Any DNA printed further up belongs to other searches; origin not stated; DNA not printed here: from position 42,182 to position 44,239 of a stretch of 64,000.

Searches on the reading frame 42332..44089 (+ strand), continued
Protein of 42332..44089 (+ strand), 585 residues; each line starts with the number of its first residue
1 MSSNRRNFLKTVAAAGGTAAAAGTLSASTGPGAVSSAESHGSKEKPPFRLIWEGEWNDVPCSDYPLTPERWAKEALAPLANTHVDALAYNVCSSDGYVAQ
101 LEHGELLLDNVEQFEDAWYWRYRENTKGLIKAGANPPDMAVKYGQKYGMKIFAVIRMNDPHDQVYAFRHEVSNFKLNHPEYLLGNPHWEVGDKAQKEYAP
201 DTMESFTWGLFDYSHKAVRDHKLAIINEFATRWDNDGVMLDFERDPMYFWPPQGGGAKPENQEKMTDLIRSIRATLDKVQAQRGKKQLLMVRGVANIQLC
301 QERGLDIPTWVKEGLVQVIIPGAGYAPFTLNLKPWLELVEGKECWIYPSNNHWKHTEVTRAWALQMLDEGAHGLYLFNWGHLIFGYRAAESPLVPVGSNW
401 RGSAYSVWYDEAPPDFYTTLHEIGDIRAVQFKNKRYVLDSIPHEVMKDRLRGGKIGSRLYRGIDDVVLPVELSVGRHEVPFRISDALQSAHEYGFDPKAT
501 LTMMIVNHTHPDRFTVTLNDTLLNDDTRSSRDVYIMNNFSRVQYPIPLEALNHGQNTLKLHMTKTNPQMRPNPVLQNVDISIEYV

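Call 53: search_protein_families(library=pfam, proteins=[L008:12255-13286:+, L025:9096-9995:-, L008:2927-4093:-, L009:16608-19112:-, L021:11576-13762:+, L025:19217-20173:-, L004:14864-16276:+, L020:10993-12465:+, L011:12849-13946:+, L012:11728-12645:+], max_evalue=0.0001)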
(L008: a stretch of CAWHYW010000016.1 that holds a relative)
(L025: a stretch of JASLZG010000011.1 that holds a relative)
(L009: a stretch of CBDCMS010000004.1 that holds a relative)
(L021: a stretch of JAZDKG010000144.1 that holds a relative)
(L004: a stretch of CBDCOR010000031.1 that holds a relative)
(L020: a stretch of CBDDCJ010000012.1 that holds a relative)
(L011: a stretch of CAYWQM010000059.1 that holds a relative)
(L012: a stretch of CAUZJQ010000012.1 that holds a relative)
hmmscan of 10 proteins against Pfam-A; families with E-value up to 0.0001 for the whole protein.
L008:12255-13286:+ (344 aa): 1 family
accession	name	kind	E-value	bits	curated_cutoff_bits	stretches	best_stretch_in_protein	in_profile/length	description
PF01063.24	Aminotran_4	-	4.9e-40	138.2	28.5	1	47-279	2-221/223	Amino-transferase class IV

L025:9096-9995:- (300 aa): 1 family
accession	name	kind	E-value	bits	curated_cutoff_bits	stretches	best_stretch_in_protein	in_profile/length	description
PF05721.19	PhyH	-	1.2e-30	107.8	22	1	62-261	12-211/213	Phytanoyl-CoA dioxygenase (PhyH)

L008:2927-4093:- (389 aa): 3 families
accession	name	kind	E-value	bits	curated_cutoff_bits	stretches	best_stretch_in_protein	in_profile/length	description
PF01408.29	GFO_IDH_MocA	-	8.1e-23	81.8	24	1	41-160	1-119/120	Oxidoreductase family, NAD-binding Rossmann fold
PF22725.1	GFO_IDH_MocA_C3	-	2.5e-10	40.9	27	1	229-302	45-124/124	GFO/IDH/MocA C-terminal domain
PF02894.22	GFO_IDH_MocA_C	-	2.6e-09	37.7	22.9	1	230-382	43-217/218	Oxidoreductase family, C-terminal alpha/beta domain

L009:16608-19112:- (835 aa): 1 family
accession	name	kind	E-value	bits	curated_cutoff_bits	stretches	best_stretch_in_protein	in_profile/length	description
PF03648.19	Glyco_hydro_67N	-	5.9e-06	27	24.3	1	90-185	27-120/120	Glycosyl hydrolase family 67 N-terminus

L021:11576-13762:+ (729 aa): 4 families
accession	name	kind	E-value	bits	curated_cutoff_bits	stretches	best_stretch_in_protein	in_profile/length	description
PF13088.12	BNR_2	-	1.6e-14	54.4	31.4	1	234-491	20-249/277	BNR repeat-like domain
PF02012.26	BNR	-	3.8e-06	26.5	27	0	235-246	1-12/12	BNR/Asp-box repeat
PF24316.1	Tli3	-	1.9e-05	25.4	27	0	409-442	67-99/129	T6SS Tli3 immunity protein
PF15902.12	Sortilin-Vps10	-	4.5e-05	22.9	33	0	234-363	3-112/446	Sortilin, neurotensin receptor 3,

L025:19217-20173:- (319 aa): 4 families
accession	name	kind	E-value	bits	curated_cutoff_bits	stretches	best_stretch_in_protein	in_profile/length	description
PF13561.12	adh_short_C2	-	3.1e-72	243.4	27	1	82-317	1-236/236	Enoyl-(Acyl carrier protein) reductase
PF00106.31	adh_short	-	3.6e-64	216.3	26.6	1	76-265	1-190/195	short chain dehydrogenase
PF08659.16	KR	-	1.4e-12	48.4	22.6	1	78-227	3-152/180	KR domain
PF23441.1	SDR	-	8e-08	32.4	27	1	71-277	3-214/258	SDR-like rossmann domain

L004:14864-16276:+ (471 aa): 1 family
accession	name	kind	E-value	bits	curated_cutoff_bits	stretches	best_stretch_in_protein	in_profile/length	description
PF07690.21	MFS_1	-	5.4e-14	52.3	33.4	1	46-425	3-345/347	Major Facilitator Superfamily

L020:10993-12465:+ (491 aa): 4 families
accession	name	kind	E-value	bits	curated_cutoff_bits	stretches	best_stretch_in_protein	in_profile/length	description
PF00884.28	Sulfatase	-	1.1e-49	169.9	25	1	9-372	1-301/301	Sulfatase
PF16347.10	SGSH_C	-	5e-26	92.1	29.3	1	330-469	11-144/154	N-sulphoglucosamine sulphohydrolase, C-terminal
PF01663.27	Phosphodiest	-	6.5e-11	42.9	23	1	278-315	183-220/342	Type I phosphodiesterase / nucleotide pyrophosphatase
PF02995.22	DUF229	-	1.9e-06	27.3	25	1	276-325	303-352/496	Protein of unknown function (DUF229)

L011:12849-13946:+ (366 aa): 1 family
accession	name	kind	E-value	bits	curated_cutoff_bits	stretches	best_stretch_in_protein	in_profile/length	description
PF04909.20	Amidohydro_2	-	2.8e-15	57.3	26.4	1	68-364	2-288/289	Amidohydrolase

L012:11728-12645:+ (306 aa): 1 family
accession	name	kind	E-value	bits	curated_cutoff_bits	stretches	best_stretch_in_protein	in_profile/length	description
PF01261.30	AP_endonuc_2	-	8e-38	131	31.1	1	48-287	2-241/249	Xylose isomerase-like TIM barrel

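Call 58: search_protein_families(library=pfam, proteins=[P0010, P0058], max_evalue=0.0001)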
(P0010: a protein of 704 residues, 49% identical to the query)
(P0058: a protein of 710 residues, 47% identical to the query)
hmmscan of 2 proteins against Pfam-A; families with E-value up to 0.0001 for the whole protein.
P0010 (704 aa): 0 families

P0058 (710 aa): 0 families

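Call 74: search_protein_representatives(protein=window:42332-44086:+)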
Query: 585 residues. Proteins with E-value up to 0.001 (for the whole library): 2396; up to 1e-10: 1265; up to 1e-30: 60. The best 150 are listed.
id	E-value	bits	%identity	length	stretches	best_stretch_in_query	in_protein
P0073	2.4e-162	557.8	52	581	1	19-529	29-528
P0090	4.8e-123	428.0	57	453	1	46-376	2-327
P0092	2.8e-119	415.6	53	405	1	195-584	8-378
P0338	1.7e-99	350.2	43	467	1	65-505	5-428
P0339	8.1e-89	315.0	92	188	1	223-367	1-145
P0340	3.9e-85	302.8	31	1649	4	49-338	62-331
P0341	1.3e-70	254.9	50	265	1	203-472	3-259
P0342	2.9e-66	240.5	44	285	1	296-585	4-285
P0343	1.3e-61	225.2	71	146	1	1-146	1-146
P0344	1.3e-58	215.2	35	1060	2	124-379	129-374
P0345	1.1e-55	205.5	68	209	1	1-140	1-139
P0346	2.0e-52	194.8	57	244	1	44-194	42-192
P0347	1.8e-50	188.3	31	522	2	62-380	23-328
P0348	2.8e-50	187.7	35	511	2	70-380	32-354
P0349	4.8e-49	183.6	31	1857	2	49-378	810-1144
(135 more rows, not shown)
